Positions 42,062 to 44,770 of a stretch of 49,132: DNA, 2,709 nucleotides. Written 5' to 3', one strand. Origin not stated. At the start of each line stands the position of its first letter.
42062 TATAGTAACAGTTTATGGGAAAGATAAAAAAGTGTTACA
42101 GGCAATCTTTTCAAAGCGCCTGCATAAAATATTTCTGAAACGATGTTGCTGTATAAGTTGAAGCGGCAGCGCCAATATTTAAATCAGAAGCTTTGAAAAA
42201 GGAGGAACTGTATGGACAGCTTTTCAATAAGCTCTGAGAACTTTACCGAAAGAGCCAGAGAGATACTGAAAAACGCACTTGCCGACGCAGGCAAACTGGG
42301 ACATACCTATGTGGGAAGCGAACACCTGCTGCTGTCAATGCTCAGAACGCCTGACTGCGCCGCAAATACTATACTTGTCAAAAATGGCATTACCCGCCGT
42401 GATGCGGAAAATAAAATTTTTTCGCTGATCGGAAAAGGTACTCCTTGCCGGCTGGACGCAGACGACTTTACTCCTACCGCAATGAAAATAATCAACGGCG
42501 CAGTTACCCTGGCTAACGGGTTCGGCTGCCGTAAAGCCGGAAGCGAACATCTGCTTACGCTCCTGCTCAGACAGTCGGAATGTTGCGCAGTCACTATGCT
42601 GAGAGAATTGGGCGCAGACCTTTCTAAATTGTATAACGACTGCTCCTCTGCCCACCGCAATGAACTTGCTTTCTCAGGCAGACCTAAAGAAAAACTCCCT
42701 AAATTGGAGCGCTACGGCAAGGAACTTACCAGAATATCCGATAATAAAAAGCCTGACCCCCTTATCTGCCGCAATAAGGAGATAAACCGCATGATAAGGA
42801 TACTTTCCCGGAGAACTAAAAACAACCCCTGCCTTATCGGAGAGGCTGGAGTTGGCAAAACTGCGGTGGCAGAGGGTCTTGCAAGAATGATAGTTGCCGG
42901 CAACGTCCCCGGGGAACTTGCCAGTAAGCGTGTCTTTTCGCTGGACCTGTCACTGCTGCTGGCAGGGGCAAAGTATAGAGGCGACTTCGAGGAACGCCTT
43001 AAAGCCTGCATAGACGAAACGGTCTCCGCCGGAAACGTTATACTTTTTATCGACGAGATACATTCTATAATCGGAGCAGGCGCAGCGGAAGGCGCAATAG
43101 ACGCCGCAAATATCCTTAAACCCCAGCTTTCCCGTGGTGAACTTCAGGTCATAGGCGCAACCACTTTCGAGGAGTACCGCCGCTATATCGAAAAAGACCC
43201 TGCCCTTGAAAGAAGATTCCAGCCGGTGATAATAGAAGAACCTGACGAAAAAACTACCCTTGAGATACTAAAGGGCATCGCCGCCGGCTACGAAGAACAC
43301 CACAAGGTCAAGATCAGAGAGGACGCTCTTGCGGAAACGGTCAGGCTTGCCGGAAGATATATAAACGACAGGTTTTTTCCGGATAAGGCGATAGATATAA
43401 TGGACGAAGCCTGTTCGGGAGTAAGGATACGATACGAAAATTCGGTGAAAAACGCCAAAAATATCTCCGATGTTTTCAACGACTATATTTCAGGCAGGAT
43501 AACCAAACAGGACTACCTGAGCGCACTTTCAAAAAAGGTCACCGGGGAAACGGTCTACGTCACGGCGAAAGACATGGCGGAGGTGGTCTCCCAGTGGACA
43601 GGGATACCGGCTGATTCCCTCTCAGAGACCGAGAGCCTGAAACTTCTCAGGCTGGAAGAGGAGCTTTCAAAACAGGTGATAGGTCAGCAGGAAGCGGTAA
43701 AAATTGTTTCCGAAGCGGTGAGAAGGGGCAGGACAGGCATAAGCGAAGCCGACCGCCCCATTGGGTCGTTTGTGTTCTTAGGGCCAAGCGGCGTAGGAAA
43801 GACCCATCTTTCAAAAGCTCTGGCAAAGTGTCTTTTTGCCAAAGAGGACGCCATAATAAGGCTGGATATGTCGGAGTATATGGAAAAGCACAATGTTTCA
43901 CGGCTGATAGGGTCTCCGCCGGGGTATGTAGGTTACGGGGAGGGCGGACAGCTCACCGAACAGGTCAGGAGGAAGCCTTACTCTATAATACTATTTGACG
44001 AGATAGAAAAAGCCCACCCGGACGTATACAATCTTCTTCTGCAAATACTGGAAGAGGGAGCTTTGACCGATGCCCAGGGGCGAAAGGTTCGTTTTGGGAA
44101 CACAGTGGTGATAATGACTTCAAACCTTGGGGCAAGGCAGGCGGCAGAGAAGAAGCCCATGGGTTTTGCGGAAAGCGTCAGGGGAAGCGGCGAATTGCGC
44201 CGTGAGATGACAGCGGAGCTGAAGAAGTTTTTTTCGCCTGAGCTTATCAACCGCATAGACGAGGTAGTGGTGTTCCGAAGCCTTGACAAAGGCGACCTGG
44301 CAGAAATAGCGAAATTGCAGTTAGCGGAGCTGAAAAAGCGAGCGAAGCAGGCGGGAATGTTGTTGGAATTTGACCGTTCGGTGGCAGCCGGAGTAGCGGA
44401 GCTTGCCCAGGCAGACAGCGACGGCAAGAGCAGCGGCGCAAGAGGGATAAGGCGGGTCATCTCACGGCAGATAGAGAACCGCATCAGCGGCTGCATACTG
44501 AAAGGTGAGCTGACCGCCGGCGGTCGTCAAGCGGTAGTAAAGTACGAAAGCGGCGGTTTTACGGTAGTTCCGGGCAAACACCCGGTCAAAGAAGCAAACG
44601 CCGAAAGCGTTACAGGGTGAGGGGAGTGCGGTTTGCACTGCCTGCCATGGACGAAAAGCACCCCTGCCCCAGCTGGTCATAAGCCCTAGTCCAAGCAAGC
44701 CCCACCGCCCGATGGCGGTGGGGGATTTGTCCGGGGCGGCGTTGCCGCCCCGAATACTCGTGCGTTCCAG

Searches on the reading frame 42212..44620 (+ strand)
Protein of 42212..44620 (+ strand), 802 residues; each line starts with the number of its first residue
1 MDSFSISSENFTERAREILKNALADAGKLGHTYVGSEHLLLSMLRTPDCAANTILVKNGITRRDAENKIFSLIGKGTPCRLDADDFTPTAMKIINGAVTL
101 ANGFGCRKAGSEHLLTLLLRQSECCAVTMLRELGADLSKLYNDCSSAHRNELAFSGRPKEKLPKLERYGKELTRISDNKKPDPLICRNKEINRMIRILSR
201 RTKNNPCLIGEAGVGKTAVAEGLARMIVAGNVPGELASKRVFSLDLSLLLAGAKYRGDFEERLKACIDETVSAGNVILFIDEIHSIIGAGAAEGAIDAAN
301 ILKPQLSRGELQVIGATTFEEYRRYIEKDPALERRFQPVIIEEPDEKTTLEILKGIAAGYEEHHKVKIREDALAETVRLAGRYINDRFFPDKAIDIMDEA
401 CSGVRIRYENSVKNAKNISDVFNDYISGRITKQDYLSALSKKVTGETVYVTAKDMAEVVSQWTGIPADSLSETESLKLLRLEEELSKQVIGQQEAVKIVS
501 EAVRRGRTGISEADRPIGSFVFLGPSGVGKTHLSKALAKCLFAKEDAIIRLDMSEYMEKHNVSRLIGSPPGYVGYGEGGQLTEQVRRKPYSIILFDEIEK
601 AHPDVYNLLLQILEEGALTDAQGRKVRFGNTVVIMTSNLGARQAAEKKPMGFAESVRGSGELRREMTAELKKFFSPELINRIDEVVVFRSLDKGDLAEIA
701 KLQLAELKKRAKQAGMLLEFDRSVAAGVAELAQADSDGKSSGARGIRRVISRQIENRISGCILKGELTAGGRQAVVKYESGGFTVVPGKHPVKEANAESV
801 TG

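Call 44: search_protein_families(library=pfam, proteins=[window:42212-44620:+], max_evalue=0.0001)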
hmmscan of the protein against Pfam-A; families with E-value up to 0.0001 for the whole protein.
window:42212-44620:+ (802 aa): 15 families
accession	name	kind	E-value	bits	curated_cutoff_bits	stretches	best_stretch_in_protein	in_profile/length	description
PF07724.20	AAA_2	-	2.4e-67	226.6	27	1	515-685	1-166/166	AAA domain (Cdc48 subfamily)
PF17871.7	AAA_lid_9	-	2.8e-26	91.9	22.8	1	346-422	2-78/104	AAA lid domain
PF00004.35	AAA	-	1.2e-22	81.1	21.2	2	207-338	2-125/131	ATPase family associated with various cellular activities (AAA)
PF07728.20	AAA_5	-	1.1e-14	55.1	22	1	520-645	2-129/139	AAA domain (dynein-related subfamily)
PF10431.15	ClpB_D2-small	-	8.3e-14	51.8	21.9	1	691-772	1-78/81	C-terminal, D2-small domain, of ClpB protein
PF13401.12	AAA_22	-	1.6e-10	41.9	27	0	202-313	4-118/130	AAA domain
PF02861.25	Clp_N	-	4.9e-10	39.9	20.7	1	26-69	5-48/53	Clp amino terminal domain, pathogenicity island component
PF13191.12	AAA_16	-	3.3e-09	37.9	32.6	0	183-229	1-50/167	AAA ATPase domain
PF00158.32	Sigma54_activat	-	2.4e-08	34.3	20.2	1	519-647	24-151/168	Sigma-54 interaction domain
PF01695.23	IstB_IS21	-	3.4e-06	27.2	24.1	0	520-539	95-114/238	IstB-like ATP binding protein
PF13173.12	AAA_14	-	8.6e-06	26.2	27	0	521-613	6-85/129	AAA domain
PF20720.3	nSTAND3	-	1.9e-05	24.8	27.2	0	521-559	21-59/155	Novel STAND NTPase 3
PF05729.18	NACHT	-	4.4e-05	23.8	26.7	0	207-247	4-43/167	NACHT domain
PF13238.12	AAA_18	-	4.8e-05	24.3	29.4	0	523-555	4-39/128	AAA domain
PF05621.17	TniB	-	8.9e-05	22.4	22.4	0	226-342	71-185/189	Bacterial TniB protein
